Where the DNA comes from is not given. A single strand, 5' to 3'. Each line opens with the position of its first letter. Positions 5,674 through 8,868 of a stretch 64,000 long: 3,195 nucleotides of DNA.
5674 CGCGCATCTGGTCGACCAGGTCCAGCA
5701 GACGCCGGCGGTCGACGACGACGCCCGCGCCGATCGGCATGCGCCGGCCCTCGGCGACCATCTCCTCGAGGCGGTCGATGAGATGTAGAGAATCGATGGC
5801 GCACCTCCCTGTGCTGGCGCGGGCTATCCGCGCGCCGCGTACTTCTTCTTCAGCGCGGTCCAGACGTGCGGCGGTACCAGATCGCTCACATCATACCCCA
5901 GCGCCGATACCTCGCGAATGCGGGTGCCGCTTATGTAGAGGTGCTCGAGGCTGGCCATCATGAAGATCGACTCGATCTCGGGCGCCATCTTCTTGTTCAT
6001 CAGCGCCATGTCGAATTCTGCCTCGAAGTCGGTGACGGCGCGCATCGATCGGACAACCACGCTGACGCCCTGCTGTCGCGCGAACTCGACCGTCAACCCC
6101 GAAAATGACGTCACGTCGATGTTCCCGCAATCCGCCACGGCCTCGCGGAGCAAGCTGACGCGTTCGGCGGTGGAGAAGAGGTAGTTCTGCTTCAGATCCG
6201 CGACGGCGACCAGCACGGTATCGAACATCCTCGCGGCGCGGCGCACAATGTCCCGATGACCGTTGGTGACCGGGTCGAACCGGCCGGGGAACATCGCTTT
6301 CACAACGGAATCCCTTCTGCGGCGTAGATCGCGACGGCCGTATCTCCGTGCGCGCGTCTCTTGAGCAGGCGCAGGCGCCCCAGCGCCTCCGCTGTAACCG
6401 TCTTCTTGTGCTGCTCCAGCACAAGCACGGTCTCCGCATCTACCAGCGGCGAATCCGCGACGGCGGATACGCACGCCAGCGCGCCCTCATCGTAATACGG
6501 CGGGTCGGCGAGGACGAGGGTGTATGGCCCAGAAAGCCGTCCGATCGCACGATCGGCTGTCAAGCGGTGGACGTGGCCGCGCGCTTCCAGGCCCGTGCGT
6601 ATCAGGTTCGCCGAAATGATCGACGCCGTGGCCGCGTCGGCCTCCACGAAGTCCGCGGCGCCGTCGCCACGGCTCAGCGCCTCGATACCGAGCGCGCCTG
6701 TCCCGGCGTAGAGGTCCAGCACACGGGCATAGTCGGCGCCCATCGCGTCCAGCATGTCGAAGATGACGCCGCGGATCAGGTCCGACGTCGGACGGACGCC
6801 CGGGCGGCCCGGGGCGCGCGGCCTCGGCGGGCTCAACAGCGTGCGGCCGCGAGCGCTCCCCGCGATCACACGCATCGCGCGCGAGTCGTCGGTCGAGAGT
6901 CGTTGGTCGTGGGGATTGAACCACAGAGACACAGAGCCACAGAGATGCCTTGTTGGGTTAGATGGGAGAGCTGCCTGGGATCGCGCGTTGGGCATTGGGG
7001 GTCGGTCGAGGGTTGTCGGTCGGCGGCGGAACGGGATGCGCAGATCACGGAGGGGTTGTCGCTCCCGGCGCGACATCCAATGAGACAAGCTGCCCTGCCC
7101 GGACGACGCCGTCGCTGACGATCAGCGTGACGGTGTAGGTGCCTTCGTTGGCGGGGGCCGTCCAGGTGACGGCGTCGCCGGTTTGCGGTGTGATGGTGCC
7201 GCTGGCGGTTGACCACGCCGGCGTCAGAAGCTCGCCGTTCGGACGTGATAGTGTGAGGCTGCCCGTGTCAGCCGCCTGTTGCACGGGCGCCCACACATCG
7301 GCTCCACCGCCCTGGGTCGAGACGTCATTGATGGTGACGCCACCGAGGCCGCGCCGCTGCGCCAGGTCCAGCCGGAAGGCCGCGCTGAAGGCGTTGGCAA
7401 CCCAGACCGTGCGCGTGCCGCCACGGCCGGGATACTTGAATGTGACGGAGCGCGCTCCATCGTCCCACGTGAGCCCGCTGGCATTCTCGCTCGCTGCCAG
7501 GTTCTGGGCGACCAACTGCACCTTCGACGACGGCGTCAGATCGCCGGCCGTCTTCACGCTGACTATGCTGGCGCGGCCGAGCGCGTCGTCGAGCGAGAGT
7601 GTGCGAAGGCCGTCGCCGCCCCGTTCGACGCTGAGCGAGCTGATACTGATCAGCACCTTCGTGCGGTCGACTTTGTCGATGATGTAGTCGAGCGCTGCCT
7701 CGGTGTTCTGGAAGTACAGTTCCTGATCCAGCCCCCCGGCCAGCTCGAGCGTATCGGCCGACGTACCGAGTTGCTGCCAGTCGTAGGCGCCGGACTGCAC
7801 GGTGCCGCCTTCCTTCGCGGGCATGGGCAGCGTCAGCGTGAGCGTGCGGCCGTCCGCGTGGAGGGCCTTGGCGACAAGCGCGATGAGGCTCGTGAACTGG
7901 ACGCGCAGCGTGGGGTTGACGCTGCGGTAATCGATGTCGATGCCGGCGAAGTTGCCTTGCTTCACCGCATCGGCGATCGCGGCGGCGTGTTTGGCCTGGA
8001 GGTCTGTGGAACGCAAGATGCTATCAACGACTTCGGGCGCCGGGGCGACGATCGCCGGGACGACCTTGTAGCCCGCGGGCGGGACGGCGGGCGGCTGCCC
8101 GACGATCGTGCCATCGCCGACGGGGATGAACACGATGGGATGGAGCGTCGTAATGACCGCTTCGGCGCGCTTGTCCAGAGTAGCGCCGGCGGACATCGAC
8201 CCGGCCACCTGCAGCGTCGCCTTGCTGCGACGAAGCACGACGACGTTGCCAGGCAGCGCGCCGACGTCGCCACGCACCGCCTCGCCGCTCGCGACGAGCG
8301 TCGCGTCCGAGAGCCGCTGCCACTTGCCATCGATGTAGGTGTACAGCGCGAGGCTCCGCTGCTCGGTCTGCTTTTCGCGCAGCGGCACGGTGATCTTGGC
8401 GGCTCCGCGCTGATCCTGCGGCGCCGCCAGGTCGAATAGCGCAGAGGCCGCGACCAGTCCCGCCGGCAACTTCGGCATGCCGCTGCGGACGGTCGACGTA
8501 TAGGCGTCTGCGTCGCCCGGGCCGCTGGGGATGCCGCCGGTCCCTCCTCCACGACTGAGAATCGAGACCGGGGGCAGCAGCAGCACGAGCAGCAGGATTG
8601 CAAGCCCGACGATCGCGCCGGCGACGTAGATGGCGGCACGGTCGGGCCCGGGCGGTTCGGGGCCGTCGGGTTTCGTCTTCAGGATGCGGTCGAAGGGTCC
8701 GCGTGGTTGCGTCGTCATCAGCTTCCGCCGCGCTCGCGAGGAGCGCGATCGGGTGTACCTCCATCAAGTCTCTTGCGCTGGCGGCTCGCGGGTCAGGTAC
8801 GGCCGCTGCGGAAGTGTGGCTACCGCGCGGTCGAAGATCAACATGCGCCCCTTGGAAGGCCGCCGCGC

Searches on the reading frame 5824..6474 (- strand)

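Call 41: search_protein_families(library=pfam, proteins=[window:5824-6474:-], max_evalue=0.01)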
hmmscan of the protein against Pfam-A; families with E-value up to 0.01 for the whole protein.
window:5824-6474:- (216 aa): 2 families
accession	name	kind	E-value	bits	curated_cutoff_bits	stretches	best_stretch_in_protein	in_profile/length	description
PF01467.32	CTP_transf_like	-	3.1e-24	86.1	21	1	61-188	1-132/133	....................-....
PF08218.17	Citrate_ly_lig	-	3e-07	30.7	20.9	1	67-168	9-107/182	Citrate lyase ligase C-terminal domain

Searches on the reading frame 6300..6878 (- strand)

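Call 41: search_protein_families(library=pfam, proteins=[window:6300-6878:-], max_evalue=0.01)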
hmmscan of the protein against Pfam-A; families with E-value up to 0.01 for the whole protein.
window:6300-6878:- (192 aa): 2 families
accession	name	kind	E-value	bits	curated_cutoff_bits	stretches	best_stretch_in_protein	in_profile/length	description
PF03602.21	Cons_hypoth95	-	5.1e-37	127.7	24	1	2-185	1-181/182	Conserved hypothetical protein 95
PF05175.20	MTS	-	2.2e-05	24.6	23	1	45-154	26-132/170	Methyltransferase small domain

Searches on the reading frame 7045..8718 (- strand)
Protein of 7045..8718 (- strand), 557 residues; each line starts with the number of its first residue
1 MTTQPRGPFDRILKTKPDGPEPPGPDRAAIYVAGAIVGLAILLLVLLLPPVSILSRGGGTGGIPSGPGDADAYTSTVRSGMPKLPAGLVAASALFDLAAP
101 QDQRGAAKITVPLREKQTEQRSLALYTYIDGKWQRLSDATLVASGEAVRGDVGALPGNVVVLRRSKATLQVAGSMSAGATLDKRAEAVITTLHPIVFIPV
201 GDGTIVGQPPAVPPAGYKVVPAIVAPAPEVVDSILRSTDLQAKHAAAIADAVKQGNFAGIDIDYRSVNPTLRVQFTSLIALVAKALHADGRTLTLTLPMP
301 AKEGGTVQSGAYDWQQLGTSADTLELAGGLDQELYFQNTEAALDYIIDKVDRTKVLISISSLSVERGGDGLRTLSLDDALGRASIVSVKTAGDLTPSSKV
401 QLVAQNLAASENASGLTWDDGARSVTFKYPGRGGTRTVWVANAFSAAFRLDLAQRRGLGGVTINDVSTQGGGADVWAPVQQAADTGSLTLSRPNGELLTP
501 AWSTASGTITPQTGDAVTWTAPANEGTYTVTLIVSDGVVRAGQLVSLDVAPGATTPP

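Call 41: search_protein_families(library=pfam, proteins=[window:7045-8718:-], max_evalue=0.01)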
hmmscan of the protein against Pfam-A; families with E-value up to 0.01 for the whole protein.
window:7045-8718:- (557 aa): 2 families
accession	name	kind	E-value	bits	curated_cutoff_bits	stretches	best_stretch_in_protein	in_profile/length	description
PF00704.34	Glyco_hydro_18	-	8.6e-06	26.1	29.6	1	236-463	85-311/317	Glycosyl hydrolases family 18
PF05345.18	He_PIG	-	0.0057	17.5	24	0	515-548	59-94/96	Putative Ig domain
